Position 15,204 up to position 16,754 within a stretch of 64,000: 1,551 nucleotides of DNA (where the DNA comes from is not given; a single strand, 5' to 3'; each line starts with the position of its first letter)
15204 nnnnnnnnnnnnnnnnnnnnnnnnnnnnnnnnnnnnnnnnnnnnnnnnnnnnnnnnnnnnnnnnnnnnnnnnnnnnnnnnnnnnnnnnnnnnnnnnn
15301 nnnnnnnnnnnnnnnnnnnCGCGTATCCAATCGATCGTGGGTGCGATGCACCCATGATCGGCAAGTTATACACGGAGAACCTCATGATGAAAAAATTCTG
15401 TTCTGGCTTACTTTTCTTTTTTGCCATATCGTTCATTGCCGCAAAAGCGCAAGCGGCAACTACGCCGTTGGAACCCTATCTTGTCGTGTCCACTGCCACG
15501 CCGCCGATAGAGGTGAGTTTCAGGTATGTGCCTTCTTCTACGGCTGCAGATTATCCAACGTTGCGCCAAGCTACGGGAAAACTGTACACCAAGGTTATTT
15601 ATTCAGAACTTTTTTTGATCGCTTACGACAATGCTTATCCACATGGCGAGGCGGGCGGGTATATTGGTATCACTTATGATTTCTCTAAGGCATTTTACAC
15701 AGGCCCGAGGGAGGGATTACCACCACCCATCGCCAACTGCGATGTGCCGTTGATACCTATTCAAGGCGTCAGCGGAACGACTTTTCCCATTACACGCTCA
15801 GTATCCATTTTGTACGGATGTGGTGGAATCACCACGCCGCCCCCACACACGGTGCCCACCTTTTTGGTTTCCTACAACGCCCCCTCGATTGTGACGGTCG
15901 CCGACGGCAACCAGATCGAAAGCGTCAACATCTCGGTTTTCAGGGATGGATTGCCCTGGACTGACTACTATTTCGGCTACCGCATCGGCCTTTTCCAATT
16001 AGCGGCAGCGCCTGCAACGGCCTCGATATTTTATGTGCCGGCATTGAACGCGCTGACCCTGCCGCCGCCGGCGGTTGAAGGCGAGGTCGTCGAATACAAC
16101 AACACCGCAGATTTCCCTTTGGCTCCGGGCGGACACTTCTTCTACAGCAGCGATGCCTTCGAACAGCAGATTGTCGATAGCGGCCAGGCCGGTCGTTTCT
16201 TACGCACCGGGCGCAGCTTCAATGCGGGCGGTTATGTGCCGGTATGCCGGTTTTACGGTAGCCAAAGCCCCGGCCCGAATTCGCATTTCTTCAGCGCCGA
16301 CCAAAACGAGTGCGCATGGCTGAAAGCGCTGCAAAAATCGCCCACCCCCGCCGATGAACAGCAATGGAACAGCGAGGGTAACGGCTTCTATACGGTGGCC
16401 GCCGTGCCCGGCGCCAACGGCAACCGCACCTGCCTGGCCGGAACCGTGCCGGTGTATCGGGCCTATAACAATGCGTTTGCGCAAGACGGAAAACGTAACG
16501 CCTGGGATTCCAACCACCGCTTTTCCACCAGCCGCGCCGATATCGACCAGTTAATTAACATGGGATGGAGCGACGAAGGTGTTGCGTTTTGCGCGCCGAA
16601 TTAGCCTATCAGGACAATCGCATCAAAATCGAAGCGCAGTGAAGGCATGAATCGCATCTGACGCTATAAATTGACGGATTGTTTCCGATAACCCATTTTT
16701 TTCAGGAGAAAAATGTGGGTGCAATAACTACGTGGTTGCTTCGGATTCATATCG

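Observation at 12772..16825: Transposase-free protease cassette bracketed by two inverted ~190-bp MITEs and a ~21-bp direct repeat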

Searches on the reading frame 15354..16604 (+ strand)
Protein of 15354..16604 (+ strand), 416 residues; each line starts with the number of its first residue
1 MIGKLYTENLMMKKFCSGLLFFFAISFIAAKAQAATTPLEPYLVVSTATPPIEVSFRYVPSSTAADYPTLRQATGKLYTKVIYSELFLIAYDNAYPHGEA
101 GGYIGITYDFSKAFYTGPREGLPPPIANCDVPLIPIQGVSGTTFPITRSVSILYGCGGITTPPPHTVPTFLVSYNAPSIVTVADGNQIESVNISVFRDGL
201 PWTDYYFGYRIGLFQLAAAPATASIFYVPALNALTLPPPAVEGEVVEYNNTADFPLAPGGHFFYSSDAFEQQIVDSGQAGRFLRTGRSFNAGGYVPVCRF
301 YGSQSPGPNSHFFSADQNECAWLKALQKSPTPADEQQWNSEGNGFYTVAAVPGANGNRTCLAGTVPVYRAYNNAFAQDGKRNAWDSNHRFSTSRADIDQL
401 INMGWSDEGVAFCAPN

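Call 8: search_protein_families(library=pfam, proteins=[window:15354-16604:+], max_evalue=0.01)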
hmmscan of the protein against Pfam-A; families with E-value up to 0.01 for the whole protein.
window:15354-16604:+ (416 aa): 1 family
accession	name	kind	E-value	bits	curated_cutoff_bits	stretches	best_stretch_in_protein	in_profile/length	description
PF18885.6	DUF5648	-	4.3e-11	43.6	25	1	259-413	11-132/134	Domain of unknown function (DUF5648)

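Call 33: find_homologous_proteins(query=window:15384-16604:+)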
Query window:15384-16604:+ (406 aa): 745 proteins with E <= 0.001 among 8000 candidates; the best 120 are listed.
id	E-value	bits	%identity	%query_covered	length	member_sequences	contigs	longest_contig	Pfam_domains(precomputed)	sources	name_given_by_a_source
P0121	3.3e-277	937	100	100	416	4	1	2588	PF18885.7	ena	-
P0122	5.2e-201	686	76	100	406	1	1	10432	PF18885.7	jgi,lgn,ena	-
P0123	1.7e-200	684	74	100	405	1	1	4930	PF18885.7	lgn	-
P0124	2.0e-199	681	74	100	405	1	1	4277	PF18885.7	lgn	-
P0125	1.5e-194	665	74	100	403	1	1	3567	PF18885.7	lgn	-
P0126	2.4e-194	664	73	100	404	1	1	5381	PF18885.7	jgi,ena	-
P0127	6.4e-194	663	75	100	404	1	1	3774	PF18885.7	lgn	-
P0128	2.1e-187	641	72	100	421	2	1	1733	PF18885.7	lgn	-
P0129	8.3e-173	593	66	100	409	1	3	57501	PF18885.7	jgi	jgi:hypothetical protein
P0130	1.6e-170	586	67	100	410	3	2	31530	PF18885.7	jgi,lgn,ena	-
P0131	2.4e-168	578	64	100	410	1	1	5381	PF18885.7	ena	-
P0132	5.2e-156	538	76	75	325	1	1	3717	PF18885.7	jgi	jgi:hypothetical protein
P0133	9.7e-153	527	60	100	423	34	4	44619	PF18885.7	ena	-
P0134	4.7e-152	525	61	100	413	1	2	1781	PF18885.7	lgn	-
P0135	2.8e-150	519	59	100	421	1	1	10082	PF18885.7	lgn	-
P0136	8.9e-150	517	61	100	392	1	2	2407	PF18885.7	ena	-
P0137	1.3e-149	517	60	95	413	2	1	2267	PF18885.7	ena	-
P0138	1.2e-139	484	57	100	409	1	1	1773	PF18885.7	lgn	-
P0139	3.6e-126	439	64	77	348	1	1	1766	PF18885.7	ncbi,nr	ncbi:MAG: hypothetical protein NTV37_08250 [Proteobacteria bacterium]|nr:hypothetical protein [Pseud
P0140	5.3e-105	370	60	71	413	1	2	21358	PF18885.7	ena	-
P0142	8.1e-91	323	52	71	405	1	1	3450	PF18885.7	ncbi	-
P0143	1.6e-90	322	56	63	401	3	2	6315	PF18885.7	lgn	-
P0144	3.9e-90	321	56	62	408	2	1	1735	PF18885.7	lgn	-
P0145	4.8e-90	320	56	62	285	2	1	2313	PF18885.7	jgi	jgi:hypothetical protein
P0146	5.5e-90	320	52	69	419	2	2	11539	PF18885.7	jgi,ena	-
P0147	1.1e-89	319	57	61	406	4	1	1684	PF18885.7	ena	-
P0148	1.4e-89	319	55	62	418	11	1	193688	PF18885.7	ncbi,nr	ncbi:MAG: hypothetical protein DID91_2727703916 [Candidatus Nitrotoga sp. MKT]|nr:MAG: hypothetical 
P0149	2.2e-89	318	57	59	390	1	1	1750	PF18885.7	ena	-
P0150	5.6e-89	317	55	62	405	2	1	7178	PF18885.7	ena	-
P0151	6.0e-89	317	58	58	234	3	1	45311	PF18885.7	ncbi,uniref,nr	ncbi:hypothetical protein [Candidatus Nitrotoga sp. HW29]|uniref:hypothetical protein n=1 Tax=Candid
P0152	3.1e-88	315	53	67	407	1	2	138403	PF18885.7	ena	-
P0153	1.2e-87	313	57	59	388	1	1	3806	PF18885.7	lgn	-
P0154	1.6e-87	312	55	62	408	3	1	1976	PF18885.7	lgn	-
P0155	1.9e-87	312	57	60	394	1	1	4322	PF18885.7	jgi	jgi:hypothetical protein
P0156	3.1e-87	311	56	62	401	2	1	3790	PF18885.7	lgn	-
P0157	1.4e-86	309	58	61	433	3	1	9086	PF18885.7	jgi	jgi:hypothetical protein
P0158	8.8e-86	306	57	59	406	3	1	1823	PF18885.7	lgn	-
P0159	5.0e-85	304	56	62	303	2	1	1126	PF18885.7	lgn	-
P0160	2.0e-83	299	49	73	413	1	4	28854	PF18885.7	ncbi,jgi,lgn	-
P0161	2.6e-83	298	55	50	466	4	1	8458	PF18885.7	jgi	jgi:hypothetical protein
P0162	9.8e-83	296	57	60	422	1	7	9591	PF18885.7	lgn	-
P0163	4.9e-78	281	52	59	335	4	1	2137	PF18885.7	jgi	-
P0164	6.8e-78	280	48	78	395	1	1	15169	PF18885.7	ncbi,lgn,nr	ncbi:MAG: hypothetical protein Q8P42_11305 [Gallionella sp.]|nr:hypothetical protein [Gallionella sp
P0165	9.5e-78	280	49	70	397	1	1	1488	PF18885.7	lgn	-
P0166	1.7e-77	279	51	65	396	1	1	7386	PF18885.7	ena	-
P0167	2.5e-77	279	51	66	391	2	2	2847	PF18885.7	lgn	-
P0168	2.5e-77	279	51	64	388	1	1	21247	PF18885.7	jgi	-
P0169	6.4e-77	277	51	65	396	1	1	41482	PF18885.7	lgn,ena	-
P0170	2.7e-76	275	49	67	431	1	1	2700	PF18885.7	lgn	-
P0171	3.6e-75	271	46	74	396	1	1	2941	PF18885.7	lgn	-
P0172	4.5e-73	265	60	47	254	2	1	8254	PF18885.7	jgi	jgi:hypothetical protein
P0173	7.9e-73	264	48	67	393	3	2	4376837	PF18885.7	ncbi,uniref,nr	ncbi:hypothetical protein [Aromatoleum bremense]|uniref:DUF5648 domain-containing protein n=1 Tax=Ar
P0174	1.7e-72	263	51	61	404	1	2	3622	PF18885.7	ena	-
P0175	6.5e-72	261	52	53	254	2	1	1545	PF18885.7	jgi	jgi:Repeat of unknown function (DUF5648)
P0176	9.4e-72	260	50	56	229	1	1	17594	PF18885.7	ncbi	-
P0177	1.1e-70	257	45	65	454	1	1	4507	PF18885.7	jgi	jgi:Repeat of unknown function (DUF5648)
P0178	7.4e-70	254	61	43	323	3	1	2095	PF18885.7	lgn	-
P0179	1.0e-69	253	47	61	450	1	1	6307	PF18885.7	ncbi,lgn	-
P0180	1.2e-69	253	62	45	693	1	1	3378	PF13365.13,PF18885.7,PF27052.1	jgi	jgi:lysyl endopeptidase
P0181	3.1e-69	252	46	59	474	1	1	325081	PF18885.7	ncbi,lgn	-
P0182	3.7e-69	252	53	54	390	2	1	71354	PF18885.7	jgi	jgi:hypothetical protein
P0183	3.0e-68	249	60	44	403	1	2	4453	PF18885.7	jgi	jgi:hypothetical protein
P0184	7.9e-68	247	48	60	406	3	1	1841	PF18885.7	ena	-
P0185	8.1e-68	247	43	74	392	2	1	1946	PF18885.7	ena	-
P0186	1.0e-67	247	62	45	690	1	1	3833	PF13365.13,PF18885.7,PF27052.1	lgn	-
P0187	3.7e-67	245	45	61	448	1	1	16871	PF18885.7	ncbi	-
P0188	9.2e-67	244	46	59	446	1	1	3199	PF18885.7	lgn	-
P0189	9.6e-67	244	42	69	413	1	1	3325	PF18885.7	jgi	jgi:hypothetical protein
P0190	3.5e-66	242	61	45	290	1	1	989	PF18885.7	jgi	jgi:hypothetical protein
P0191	5.0e-66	241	38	100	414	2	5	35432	PF18885.7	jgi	jgi:hypothetical protein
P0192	5.0e-66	241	63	42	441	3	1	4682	PF18885.7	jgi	-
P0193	6.0e-66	241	58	44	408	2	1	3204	PF18885.7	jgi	jgi:hypothetical protein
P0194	6.8e-66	241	57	49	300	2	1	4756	PF18885.7,PF18998.7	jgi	jgi:hypothetical protein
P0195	1.0e-65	240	63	42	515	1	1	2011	PF18885.7,PF13385.14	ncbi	ncbi:MAG: LamG domain-containing protein, partial [Acidobacteriota bacterium]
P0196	4.1e-65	238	61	46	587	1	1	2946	PF18885.7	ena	-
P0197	5.3e-65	238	64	42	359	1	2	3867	PF18885.7,PF07603.18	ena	-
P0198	5.5e-65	238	61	45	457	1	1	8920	PF18885.7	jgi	jgi:hypothetical protein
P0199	1.6e-64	236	46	60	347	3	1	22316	PF18885.7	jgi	jgi:hypothetical protein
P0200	1.9e-64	236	62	43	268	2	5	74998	PF18885.7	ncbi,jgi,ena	jgi:hypothetical protein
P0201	2.0e-64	236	60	43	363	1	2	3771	PF18885.7,PF07603.18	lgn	-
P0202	2.6e-64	236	41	72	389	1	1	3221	PF18885.7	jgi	jgi:hypothetical protein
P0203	3.0e-64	236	62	43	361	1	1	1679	PF18885.7,PF07603.18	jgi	jgi:hypothetical protein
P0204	3.1e-64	235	61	42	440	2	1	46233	PF18885.7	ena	-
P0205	3.4e-64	235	41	71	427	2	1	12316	PF18885.7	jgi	jgi:Repeat of unknown function (DUF5648)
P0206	3.4e-64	235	58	46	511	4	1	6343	PF18885.7,PF00331.27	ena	-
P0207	5.9e-64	235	55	50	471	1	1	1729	PF18885.7,PF13385.14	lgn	-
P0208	6.7e-64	234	61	43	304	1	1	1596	PF18885.7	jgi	jgi:hypothetical protein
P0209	7.6e-64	234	61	42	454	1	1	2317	PF18885.7,PF13385.14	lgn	-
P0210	9.8e-64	234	62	42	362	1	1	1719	PF18885.7,PF07603.18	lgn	-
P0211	1.1e-63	234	61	43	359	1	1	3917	PF18885.7,PF07603.18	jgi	jgi:Protein of unknown function (DUF1566)/Repeat of unknown function (DUF5648)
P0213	1.3e-63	233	61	42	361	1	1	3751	PF18885.7,PF07603.18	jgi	jgi:hypothetical protein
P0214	1.4e-63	233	61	43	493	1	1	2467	PF18885.7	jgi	jgi:hypothetical protein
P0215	2.9e-63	232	61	42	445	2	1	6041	PF18885.7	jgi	jgi:hypothetical protein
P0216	3.0e-63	232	61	43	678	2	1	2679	PF18885.7,PF18294.7,PF03572.24,PF00595.30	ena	-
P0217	3.2e-63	232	61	42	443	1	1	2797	PF18885.7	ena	-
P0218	4.8e-63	232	58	45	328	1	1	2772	PF18885.7,PF00041.28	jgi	jgi:hypothetical protein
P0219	7.7e-63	231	60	43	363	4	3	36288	PF18885.7,PF07603.18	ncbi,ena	-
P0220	9.3e-63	231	55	52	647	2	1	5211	PF18885.7,PF27052.1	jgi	jgi:hypothetical protein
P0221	9.5e-63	231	60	43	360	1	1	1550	PF18885.7,PF07603.18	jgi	jgi:hypothetical protein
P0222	9.6e-63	231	59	44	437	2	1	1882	PF18885.7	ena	-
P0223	1.2e-62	230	49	58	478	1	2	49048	PF18885.7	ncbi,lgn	-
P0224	1.6e-62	230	61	43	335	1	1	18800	PF18885.7,PF18998.7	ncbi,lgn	-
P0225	1.9e-62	230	61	42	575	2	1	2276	PF18885.7,PF05345.19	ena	-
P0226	2.0e-62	230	61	43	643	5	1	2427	PF18885.7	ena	-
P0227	2.1e-62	229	47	70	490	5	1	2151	PF18885.7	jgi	jgi:hypothetical protein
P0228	2.1e-62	229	47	63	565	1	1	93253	PF18885.7,PF11949.15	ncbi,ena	-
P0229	2.1e-62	229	59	42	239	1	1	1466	PF18885.7,PF05593.20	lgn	-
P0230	2.2e-62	229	57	48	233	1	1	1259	PF18885.7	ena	-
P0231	2.3e-62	229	47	65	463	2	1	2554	PF18885.7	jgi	-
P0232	2.4e-62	229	60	45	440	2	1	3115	PF18885.7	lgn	-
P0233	2.7e-62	229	55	50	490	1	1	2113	PF18885.7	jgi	jgi:hypothetical protein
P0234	3.2e-62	229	58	45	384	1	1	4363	PF18885.7,PF07603.18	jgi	jgi:hypothetical protein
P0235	4.7e-62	228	61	42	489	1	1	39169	PF18885.7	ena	-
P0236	4.7e-62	228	62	42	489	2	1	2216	PF18885.7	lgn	-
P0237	4.8e-62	228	61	42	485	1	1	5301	PF18885.7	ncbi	ncbi:MAG: hypothetical protein ABIS68_02160 [Casimicrobiaceae bacterium]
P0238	5.0e-62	228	58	44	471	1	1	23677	PF09471.16,PF18885.7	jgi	jgi:hypothetical protein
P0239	7.6e-62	228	63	43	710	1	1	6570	PF18885.7,PF18294.7,PF03572.24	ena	-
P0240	7.7e-62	228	60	43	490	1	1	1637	PF18885.7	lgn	-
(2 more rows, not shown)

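Call 34: find_encoding_contigs(protein=P0122, flank=8000, max_places=3)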
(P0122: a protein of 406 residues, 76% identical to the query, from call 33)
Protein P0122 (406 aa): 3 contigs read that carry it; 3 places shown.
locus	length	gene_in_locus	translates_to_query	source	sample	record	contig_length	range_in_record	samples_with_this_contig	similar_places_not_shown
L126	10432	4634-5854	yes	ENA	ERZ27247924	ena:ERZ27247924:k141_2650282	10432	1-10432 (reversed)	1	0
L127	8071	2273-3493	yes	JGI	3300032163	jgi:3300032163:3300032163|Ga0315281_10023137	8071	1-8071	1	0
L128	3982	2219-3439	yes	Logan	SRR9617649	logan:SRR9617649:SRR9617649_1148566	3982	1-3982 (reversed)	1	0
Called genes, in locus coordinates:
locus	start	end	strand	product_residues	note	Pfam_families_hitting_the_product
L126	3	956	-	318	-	?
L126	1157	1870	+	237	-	PF18912:DZR_2, PF00156:Pribosyltran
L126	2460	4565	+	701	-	PF05922:Inhibitor_I9 (weak), PF00082:Peptidase_S8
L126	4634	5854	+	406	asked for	PF18885:DUF5648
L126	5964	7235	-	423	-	PF00515:TPR_1 (faint), PF07719:TPR_2 (faint), PF13414:TPR_11 (faint), PF14559:TPR_19, PF14559:TPR_19, PF13424:TPR_12 (weak), PF13432:TPR_16 (weak), PF14559:TPR_19 (weak), +2 more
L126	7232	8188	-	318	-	PF13191:AAA_16, PF13401:AAA_22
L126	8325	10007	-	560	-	PF07660:STN (weak), PF07655:Secretin_N_2, PF00263:Secretin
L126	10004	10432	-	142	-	?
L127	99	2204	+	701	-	PF05922:Inhibitor_I9 (weak), PF00082:Peptidase_S8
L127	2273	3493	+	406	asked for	PF18885:DUF5648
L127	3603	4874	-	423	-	PF00515:TPR_1 (faint), PF07719:TPR_2 (faint), PF13414:TPR_11 (faint), PF14559:TPR_19, PF14559:TPR_19, PF13424:TPR_12 (weak), PF13432:TPR_16 (weak), PF14559:TPR_19 (weak), +2 more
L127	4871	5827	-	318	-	PF13191:AAA_16, PF13401:AAA_22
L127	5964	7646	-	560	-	PF07660:STN (weak), PF07655:Secretin_N_2, PF00263:Secretin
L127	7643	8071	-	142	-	?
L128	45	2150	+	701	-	PF05922:Inhibitor_I9 (weak), PF00082:Peptidase_S8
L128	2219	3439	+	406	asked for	PF18885:DUF5648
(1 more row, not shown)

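Call 35: find_encoding_contigs(protein=P0129, flank=8000, max_places=3)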
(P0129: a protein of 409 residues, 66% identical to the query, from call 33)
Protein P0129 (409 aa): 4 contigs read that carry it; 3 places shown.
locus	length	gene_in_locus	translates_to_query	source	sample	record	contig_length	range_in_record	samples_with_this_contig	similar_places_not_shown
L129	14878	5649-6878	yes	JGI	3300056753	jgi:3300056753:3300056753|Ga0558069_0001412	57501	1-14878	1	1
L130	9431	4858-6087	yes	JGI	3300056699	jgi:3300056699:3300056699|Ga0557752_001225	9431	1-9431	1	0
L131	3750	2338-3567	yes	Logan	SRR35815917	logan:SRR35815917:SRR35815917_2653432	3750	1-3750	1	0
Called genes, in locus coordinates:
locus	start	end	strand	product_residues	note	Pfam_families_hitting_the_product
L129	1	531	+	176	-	?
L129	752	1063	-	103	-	PF21716:dnstrm_HI1420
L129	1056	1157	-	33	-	-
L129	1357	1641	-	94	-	PF00216:Bac_DNA_binding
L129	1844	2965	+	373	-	PF13701:DDE_Tnp_1_4, PF01609:DDE_Tnp_1 (weak)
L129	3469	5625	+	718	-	PF05922:Inhibitor_I9 (weak), PF00082:Peptidase_S8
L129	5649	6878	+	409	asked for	PF18885:DUF5648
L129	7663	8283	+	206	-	PF07508:Recombinase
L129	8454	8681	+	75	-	-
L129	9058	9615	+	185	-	PF03350:UPF0114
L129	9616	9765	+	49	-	-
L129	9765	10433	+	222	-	PF05724:TPMT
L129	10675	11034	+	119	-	PF03960:ArsC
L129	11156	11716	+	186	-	PF00578:AhpC-TSA, PF08534:Redoxin (weak)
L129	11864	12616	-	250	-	PF20772:TACO1_YebC_N, PF01709:Transcrip_reg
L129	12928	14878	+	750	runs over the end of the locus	PF04471:Mrr_cat (weak), PF20720:nSTAND3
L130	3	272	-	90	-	?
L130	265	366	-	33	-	-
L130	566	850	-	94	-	PF00216:Bac_DNA_binding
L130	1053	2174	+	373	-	PF13701:DDE_Tnp_1_4, PF01609:DDE_Tnp_1 (weak)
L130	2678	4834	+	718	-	PF05922:Inhibitor_I9 (weak), PF00082:Peptidase_S8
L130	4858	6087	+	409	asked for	PF18885:DUF5648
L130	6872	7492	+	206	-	PF07508:Recombinase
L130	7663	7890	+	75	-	-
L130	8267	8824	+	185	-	PF03350:UPF0114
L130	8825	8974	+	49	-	-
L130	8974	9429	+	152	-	?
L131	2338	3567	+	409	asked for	PF18885:DUF5648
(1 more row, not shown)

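Call 36: find_encoding_contigs(protein=P0130, flank=8000, max_places=3)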
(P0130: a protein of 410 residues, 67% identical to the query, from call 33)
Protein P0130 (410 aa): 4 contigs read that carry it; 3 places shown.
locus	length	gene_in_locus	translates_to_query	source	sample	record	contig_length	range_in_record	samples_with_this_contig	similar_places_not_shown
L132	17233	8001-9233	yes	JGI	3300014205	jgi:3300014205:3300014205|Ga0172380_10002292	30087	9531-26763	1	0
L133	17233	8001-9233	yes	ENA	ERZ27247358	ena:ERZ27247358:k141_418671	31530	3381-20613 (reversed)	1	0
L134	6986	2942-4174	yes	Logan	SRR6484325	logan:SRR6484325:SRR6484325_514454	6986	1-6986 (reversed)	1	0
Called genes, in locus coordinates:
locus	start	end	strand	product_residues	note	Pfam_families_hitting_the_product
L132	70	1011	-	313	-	PF01218:Coprogen_oxidas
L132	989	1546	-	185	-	PF01300:Sua5_yciO_yrdC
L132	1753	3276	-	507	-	PF03109:ABC1, PF27536:UbiB_helical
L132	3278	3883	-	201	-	PF02036:SCP2 (faint)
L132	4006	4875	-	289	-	PF04280:Tim44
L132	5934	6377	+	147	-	PF05922:Inhibitor_I9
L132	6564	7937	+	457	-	PF00082:Peptidase_S8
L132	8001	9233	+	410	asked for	PF18885:DUF5648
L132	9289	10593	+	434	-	PF18885:DUF5648 (weak)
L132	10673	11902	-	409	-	PF11871:DUF3391, PF13487:HD_5, PF01966:HD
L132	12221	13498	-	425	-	PF04413:Glycos_transf_N, PF00534:Glycos_transf_1 (weak)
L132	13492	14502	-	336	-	PF01075:Glyco_transf_9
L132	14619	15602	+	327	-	PF00953:Glycos_transf_4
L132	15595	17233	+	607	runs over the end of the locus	PF13727:CoA_binding_3, PF00106:adh_short (weak), PF01073:3Beta_HSD, PF01370:Epimerase, PF02719:Polysacc_synt_2, PF04321:RmlD_sub_bind, PF16363:GDP_Man_Dehyd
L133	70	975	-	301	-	PF01218:Coprogen_oxidas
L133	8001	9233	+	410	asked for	PF18885:DUF5648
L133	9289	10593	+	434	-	PF18885:DUF5648 (weak)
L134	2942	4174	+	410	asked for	PF18885:DUF5648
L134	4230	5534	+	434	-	PF18885:DUF5648 (weak)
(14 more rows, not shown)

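Call 59: search_protein_families(library=ncbifam, proteins=[L126:2460-4565:+, window:15384-16604:+], max_evalue=0.001)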
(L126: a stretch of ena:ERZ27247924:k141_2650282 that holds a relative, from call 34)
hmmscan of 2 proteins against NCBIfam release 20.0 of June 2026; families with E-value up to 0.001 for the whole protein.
L126:2460-4565:+ (701 aa): 3 families
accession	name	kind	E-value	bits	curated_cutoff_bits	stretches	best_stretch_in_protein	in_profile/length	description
TIGR03921.1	T7SS_mycosin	equivalog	6.4e-07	28.8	278.75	1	201-461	15-262/353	type VII secretion-associated serine protease mycosin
TIGR03895.1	protease_PatA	subfamily_domain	2e-05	23.6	421.05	1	357-443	106-178/606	PatA/PatG family cyanobactin maturation protease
NF033595.1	denti_PrtP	equivalog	0.00023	19.9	300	1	397-445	406-460/606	dentilisin complex serine proteinase subunit PrtP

window:15384-16604:+ (406 aa): 0 families

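Call 60: search_protein_families(library=pfam, proteins=[L126:2460-4565:+, L132:9289-10593:+], max_evalue=0.01)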
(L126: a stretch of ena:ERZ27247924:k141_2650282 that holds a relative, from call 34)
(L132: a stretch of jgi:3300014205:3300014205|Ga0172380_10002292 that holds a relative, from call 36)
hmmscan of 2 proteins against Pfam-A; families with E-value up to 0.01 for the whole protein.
L126:2460-4565:+ (701 aa): 2 families
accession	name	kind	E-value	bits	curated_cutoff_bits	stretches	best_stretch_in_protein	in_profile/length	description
PF00082.27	Peptidase_S8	-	5e-17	62.6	21.8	1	232-454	53-265/288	Subtilase family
PF05922.21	Inhibitor_I9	-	1.6e-06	29.1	21.2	1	88-173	1-80/82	Peptidase inhibitor I9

L132:9289-10593:+ (434 aa): 2 families
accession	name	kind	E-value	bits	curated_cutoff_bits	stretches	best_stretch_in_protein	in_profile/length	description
PF18885.6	DUF5648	-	4.6e-15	56.5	25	2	258-366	42-133/134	Domain of unknown function (DUF5648)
PF21347.3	DUF3108_like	-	0.00074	19.9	27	1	180-231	137-184/199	DUF3108-like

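Call 82: predict_structure(alignment_id=A3)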
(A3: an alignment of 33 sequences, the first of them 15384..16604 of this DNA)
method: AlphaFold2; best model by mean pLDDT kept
length: 406 residues; sequences in the alignment: 33
mean_pLDDT: 83.7   pTM: 0.83
mean pLDDT of the five models: 83.7, 83.2, 82.6, 82.5, 82.1
residues with pLDDT >= 90: 204; 70-90: 133; 50-70: 47; < 50: 22
segments of 3 or more residues with pLDDT < 50: 1-5, 15-24, 296-298
pLDDT, mean of each block of 10 residues (from residue 1): 48 47 64 90 89 80 92 88 74 80 75 57 89 90 68 76 95 95 93 93 88 59 96 96 90 94 92 97 95 60 91 87 78 94 88 96 79 84 97 94 97
secondary structure, 60 per line:
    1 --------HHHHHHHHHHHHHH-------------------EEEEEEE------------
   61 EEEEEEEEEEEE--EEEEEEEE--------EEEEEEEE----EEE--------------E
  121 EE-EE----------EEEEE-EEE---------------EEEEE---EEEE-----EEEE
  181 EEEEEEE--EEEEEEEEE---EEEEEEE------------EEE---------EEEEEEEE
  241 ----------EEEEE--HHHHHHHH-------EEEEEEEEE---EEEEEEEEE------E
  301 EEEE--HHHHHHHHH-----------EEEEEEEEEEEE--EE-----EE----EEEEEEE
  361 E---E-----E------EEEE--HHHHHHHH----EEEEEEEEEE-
elements in order: H9-22 E42-48 E61-72 E75-82 E91-98 E103-105 E120-122 E136-140 E142-144 E160-164 E168-171 E177-187 E190-198 E202-208 E221-223 E233-240 E251-255 H258-265 E273-281 E285-293 E300-304 H307-315 E327-338 E354-361 E378-381 H384-391 E396-405
